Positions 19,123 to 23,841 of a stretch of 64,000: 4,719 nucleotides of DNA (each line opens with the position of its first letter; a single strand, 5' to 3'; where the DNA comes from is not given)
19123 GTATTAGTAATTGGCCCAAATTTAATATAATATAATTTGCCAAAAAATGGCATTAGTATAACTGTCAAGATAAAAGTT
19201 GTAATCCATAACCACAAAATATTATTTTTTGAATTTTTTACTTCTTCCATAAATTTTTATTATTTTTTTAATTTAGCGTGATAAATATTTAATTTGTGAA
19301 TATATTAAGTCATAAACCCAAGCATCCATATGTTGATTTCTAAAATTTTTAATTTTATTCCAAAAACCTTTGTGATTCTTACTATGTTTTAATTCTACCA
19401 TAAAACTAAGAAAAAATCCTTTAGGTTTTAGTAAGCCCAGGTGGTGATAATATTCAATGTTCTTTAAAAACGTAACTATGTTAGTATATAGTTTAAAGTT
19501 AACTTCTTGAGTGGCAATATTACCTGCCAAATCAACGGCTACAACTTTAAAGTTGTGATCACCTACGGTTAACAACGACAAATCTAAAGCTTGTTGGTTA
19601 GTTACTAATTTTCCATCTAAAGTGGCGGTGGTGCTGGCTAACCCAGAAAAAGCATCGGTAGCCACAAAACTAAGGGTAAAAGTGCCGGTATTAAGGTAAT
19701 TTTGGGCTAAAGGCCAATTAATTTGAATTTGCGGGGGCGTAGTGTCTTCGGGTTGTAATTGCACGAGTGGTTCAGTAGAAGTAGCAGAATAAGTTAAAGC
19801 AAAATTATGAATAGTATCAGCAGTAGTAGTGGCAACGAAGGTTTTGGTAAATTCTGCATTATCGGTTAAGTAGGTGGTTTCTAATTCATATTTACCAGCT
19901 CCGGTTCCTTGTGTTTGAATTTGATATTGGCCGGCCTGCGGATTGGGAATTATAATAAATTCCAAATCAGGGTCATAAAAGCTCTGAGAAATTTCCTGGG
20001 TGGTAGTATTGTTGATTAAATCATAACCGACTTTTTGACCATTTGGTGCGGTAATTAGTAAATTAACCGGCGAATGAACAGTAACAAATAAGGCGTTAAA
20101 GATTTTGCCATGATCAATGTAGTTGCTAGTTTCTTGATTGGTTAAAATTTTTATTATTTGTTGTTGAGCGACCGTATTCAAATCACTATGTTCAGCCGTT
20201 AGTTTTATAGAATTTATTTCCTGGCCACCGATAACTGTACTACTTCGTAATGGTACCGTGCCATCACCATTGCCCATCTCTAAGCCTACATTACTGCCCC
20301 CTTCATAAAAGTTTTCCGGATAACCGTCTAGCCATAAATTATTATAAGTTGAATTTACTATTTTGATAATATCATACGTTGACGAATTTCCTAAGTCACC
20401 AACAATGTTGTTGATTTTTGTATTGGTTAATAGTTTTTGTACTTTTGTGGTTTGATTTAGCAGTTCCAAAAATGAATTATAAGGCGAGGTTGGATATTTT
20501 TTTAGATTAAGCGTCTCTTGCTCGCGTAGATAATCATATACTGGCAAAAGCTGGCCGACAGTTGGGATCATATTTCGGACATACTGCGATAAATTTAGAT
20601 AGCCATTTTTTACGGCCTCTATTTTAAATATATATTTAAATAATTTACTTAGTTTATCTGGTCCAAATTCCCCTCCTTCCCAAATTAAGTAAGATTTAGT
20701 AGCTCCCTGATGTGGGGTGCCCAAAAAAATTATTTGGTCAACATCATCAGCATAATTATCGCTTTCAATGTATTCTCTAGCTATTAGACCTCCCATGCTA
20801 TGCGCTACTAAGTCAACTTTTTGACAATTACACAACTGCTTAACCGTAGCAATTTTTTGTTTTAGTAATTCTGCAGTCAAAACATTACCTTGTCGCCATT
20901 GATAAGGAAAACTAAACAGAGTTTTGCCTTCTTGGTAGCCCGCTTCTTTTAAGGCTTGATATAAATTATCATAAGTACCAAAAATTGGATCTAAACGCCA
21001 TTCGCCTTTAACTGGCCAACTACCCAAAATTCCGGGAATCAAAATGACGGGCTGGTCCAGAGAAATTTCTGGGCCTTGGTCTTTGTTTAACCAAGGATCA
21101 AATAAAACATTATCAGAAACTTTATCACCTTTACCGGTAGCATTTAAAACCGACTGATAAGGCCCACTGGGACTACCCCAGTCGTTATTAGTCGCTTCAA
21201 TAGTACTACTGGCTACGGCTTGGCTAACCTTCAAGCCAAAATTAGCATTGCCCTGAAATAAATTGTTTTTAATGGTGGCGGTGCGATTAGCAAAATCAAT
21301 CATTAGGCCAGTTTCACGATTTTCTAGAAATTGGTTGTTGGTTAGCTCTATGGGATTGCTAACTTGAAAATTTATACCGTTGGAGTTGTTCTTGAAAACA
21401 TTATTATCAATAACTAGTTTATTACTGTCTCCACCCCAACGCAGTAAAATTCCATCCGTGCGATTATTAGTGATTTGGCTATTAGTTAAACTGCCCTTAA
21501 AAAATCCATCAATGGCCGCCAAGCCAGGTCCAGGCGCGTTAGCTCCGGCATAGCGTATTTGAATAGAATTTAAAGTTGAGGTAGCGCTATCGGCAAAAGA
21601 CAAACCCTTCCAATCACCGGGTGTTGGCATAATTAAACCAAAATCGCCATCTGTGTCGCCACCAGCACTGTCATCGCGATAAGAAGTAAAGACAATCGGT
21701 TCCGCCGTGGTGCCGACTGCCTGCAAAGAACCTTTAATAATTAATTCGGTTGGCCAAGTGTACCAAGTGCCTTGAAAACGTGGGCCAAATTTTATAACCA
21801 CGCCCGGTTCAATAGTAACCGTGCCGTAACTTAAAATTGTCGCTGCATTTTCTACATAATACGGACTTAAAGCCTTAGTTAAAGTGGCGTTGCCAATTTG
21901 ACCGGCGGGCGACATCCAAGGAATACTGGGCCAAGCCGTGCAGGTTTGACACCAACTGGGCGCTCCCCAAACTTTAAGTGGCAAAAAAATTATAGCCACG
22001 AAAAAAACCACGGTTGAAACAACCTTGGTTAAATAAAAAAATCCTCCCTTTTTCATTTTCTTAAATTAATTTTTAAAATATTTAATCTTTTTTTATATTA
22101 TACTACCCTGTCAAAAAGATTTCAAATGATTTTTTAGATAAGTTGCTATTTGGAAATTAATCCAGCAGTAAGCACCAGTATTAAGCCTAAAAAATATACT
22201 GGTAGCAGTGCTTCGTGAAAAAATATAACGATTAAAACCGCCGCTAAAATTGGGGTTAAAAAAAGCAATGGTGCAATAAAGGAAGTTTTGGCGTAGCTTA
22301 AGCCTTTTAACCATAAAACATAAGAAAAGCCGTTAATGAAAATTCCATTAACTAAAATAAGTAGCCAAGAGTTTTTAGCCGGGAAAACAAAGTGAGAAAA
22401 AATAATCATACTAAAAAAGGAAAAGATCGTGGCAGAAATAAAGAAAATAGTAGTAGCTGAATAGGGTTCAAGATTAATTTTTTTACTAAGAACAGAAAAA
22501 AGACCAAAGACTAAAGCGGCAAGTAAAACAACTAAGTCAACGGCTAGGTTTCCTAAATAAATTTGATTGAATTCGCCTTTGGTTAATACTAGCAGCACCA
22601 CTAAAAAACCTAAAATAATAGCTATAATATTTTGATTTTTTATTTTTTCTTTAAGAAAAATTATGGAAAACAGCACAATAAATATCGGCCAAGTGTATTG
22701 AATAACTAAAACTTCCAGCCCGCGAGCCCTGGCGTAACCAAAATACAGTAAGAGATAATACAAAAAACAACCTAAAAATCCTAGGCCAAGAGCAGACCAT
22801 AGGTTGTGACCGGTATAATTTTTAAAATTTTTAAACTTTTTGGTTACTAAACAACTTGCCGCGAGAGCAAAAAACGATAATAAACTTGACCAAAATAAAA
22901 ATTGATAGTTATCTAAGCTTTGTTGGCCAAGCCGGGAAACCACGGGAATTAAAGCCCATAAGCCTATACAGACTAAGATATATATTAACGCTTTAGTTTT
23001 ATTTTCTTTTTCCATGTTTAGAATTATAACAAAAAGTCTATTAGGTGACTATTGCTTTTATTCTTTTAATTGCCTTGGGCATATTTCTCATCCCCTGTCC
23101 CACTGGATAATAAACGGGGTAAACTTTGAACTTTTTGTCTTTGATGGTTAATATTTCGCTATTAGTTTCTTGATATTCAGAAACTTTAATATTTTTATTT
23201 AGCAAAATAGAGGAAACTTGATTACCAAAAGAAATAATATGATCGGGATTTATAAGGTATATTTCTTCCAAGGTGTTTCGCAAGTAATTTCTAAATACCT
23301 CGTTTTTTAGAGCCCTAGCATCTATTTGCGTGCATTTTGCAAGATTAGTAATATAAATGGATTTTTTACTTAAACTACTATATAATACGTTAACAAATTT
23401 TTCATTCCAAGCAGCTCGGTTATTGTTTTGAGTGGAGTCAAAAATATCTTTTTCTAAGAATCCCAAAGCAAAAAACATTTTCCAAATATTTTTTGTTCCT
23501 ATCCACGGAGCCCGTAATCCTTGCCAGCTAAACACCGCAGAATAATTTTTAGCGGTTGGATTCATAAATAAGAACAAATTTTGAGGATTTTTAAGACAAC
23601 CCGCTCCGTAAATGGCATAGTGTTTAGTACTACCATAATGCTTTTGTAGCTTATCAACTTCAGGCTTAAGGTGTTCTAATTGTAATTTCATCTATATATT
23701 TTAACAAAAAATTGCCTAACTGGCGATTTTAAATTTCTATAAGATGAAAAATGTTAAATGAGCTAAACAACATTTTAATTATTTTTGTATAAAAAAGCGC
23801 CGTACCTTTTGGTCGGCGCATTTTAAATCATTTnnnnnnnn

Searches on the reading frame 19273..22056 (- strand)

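Call 54: search_protein_families(library=pfam, proteins=[window:19273-22056:-], max_evalue=0.001)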
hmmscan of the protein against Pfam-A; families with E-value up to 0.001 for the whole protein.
window:19273-22056:- (927 aa): 10 families
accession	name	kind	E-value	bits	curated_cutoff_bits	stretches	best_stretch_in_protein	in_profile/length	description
PF02450.21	LCAT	-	4.9e-17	62.7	21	1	361-462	68-175/392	Lecithin:cholesterol acyltransferase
PF13229.12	Beta_helix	-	8.3e-13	48.7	25.9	1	187-291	33-132/158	Right handed beta helix region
PF07819.20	PGAP1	-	4.3e-11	43.4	24.3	1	335-452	5-132/233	PGAP1-like alpha/beta domain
PF05048.19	NosD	-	4.9e-09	36.4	23.6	1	191-279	74-157/212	Periplasmic copper-binding protein (NosD)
PF01674.24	Lipase_2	-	3.7e-08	33.6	20.3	1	335-441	2-104/219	Lipase (class 2)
PF02089.21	Palm_thioest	-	4e-08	33.7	26.8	1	406-539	67-174/254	Palmitoyl protein thioesterase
PF24096.1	DUF7379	-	3.1e-05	24.5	33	1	410-452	68-115/191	Domain of unknown function (DUF7379)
PF06028.17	DUF915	-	3.3e-05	23.8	22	0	395-453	86-147/255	Alpha/beta hydrolase of unknown function (DUF915)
PF00561.26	Abhydrolase_1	-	0.00064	19.9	25.8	0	402-449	59-106/245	alpha/beta hydrolase fold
PF12146.15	Hydrolase_4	-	0.00084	19.1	27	0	402-454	66-116/239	Serine aminopeptidase, S33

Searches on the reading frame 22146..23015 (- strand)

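Call 54: search_protein_families(library=pfam, proteins=[window:22146-23015:-], max_evalue=0.001)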
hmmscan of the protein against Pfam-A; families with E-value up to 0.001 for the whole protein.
window:22146-23015:- (289 aa): 1 family
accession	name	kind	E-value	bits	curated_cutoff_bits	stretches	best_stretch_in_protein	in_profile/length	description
PF00892.27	EamA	-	8.9e-33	113.9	28.2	2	8-144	2-134/135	EamA-like transporter family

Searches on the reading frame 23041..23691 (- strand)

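Call 54: search_protein_families(library=pfam, proteins=[window:23041-23691:-], max_evalue=0.001)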
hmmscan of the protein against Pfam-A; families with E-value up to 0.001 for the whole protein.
window:23041-23691:- (216 aa): 1 family
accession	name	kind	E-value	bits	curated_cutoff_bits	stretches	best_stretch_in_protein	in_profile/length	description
PF03167.25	UDG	-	2.7e-07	31.2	24.3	1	97-200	34-122/141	Uracil DNA glycosylase superfamily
